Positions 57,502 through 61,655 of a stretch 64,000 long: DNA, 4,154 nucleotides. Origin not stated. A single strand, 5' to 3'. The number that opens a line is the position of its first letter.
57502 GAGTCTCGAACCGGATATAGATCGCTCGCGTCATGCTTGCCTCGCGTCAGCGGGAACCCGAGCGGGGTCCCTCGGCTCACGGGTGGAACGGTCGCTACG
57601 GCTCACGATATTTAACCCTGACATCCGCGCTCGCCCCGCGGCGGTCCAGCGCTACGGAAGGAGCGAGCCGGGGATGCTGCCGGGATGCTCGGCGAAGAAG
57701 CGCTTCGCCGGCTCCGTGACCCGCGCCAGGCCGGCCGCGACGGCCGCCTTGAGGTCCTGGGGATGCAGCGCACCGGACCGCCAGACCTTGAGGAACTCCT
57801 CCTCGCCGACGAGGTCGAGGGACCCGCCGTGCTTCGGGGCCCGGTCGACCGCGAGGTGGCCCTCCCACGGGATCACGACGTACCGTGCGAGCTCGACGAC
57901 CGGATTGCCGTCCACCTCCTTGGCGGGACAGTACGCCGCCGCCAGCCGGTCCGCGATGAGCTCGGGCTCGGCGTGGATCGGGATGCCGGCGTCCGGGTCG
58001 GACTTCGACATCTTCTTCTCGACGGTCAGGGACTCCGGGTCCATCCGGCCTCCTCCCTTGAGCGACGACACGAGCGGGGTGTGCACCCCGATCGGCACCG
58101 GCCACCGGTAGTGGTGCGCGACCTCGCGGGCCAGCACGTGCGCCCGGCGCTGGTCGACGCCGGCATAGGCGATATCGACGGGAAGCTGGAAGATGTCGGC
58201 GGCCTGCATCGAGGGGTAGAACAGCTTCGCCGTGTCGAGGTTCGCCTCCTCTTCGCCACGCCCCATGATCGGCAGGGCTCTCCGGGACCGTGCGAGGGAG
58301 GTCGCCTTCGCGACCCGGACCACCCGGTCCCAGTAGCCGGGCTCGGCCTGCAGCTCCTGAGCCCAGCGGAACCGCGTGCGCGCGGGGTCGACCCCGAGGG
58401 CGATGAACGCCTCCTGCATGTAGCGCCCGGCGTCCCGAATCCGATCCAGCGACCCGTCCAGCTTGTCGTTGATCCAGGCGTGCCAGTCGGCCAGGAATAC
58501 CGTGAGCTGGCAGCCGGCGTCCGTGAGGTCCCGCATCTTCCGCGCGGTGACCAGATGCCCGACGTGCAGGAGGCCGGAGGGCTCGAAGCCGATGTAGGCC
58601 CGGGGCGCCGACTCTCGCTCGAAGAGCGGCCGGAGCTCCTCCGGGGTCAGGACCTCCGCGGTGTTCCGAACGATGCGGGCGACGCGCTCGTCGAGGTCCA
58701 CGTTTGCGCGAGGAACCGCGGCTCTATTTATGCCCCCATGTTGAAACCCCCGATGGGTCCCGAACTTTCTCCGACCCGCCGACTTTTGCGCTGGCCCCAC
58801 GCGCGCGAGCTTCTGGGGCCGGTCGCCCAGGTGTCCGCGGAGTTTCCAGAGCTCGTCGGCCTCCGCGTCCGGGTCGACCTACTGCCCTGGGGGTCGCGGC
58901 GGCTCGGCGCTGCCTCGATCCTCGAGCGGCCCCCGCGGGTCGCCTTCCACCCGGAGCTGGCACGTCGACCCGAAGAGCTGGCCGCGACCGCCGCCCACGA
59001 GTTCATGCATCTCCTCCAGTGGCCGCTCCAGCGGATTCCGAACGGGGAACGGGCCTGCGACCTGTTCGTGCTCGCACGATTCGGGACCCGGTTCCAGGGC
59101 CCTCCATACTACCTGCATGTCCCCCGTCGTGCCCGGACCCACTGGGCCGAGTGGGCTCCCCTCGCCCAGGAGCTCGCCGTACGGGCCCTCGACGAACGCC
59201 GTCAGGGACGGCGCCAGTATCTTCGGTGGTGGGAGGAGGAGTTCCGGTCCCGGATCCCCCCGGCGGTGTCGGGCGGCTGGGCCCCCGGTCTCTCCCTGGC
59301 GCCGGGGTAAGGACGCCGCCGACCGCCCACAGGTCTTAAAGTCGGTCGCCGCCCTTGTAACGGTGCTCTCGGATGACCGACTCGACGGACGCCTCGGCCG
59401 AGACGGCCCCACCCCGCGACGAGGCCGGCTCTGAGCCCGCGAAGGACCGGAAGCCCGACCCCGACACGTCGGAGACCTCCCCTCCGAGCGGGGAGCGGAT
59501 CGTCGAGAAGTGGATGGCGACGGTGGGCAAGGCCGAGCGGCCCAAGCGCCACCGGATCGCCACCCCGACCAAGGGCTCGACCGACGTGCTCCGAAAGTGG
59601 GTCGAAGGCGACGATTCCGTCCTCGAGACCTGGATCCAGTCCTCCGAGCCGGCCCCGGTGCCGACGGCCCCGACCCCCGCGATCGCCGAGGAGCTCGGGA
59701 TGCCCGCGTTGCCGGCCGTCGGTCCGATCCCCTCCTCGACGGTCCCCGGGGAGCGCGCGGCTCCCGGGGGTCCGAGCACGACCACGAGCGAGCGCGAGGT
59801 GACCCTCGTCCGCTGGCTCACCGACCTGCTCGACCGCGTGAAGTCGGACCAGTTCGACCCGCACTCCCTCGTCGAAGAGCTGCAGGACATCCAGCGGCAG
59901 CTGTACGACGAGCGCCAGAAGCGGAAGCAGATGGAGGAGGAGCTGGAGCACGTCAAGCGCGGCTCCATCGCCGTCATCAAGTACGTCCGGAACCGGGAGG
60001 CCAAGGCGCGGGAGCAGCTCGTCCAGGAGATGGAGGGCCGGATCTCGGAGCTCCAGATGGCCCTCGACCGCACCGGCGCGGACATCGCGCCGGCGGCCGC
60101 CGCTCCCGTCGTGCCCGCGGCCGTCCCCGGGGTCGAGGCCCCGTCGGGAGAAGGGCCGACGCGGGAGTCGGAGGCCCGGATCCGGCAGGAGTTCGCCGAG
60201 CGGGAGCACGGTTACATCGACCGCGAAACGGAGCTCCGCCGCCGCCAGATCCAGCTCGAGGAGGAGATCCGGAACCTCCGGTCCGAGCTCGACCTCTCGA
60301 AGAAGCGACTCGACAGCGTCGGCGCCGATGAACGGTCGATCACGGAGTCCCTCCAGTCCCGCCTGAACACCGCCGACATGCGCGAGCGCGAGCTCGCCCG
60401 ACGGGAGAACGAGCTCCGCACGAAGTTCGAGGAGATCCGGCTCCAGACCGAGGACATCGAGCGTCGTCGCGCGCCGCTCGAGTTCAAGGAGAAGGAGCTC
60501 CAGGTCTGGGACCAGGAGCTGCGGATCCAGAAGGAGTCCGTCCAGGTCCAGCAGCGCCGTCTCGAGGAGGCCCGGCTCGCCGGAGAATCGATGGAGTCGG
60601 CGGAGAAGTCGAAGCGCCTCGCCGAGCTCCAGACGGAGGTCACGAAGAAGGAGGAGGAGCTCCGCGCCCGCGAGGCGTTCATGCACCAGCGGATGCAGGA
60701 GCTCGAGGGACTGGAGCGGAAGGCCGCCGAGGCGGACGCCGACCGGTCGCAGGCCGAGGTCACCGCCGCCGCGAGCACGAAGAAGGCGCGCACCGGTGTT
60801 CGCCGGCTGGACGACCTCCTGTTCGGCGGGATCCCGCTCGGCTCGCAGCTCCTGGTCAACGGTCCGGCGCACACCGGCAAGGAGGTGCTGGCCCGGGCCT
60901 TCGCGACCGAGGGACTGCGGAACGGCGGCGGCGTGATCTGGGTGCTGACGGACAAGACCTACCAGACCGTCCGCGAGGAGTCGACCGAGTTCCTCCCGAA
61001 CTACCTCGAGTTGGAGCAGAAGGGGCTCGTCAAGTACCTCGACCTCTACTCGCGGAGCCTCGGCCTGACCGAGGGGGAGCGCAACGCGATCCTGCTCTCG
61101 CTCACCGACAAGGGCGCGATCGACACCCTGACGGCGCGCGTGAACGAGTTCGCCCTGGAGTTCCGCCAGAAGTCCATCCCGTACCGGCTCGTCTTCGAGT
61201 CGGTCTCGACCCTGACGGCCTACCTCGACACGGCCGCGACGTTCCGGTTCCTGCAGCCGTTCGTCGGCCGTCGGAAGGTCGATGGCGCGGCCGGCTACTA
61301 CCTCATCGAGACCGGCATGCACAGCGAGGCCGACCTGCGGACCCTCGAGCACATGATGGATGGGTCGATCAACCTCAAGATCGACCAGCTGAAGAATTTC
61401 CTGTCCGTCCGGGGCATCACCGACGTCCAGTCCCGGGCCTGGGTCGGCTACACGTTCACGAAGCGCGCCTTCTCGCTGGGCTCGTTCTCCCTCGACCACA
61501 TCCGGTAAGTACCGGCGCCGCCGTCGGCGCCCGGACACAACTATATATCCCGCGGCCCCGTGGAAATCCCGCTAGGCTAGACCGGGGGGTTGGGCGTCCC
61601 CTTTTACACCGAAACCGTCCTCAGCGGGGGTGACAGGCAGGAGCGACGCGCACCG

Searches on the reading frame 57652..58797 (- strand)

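Call 28: search_protein_families(library=pfam, proteins=[window:57652-58797:-], max_evalue=0.001)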
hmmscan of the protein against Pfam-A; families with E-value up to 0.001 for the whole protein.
window:57652-58797:- (381 aa): 1 family
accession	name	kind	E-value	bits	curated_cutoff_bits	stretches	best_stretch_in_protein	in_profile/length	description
PF00579.31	tRNA-synt_1b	-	3.5e-39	135.3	21.1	1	63-356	4-286/292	tRNA synthetases class I (W and Y)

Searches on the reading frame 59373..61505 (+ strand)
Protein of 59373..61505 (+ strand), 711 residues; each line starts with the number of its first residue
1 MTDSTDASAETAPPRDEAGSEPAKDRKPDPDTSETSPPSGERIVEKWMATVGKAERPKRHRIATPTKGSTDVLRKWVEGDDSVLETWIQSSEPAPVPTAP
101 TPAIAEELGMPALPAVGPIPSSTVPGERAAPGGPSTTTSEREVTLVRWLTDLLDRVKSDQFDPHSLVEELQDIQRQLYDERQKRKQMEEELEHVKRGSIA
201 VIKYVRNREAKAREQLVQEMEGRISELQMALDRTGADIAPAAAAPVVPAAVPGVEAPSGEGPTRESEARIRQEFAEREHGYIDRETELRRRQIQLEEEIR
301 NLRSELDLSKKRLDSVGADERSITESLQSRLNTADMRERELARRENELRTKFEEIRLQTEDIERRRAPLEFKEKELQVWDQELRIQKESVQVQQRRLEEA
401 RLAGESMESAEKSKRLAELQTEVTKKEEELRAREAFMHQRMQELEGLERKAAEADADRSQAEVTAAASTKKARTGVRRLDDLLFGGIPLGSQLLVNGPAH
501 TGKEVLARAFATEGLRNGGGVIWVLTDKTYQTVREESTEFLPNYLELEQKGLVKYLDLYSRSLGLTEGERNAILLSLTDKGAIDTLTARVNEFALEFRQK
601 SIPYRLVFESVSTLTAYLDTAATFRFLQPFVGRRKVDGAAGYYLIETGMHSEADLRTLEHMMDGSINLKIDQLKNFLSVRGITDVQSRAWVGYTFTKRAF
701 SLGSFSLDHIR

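Call 28: search_protein_families(library=pfam, proteins=[window:59373-61505:+], max_evalue=0.001)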
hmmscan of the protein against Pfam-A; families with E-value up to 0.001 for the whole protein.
window:59373-61505:+ (711 aa): 3 families
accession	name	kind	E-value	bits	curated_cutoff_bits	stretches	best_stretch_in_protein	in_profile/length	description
PF06745.19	ATPase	-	4.7e-18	65.8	26.6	1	473-675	2-194/231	KaiC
PF24336.1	DUF7504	-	1.8e-10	42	27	1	490-667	1-178/179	Family of unknown function (DUF7504)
PF05625.17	PAXNEB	-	1.2e-06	28.3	28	1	474-533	21-81/366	PAXNEB protein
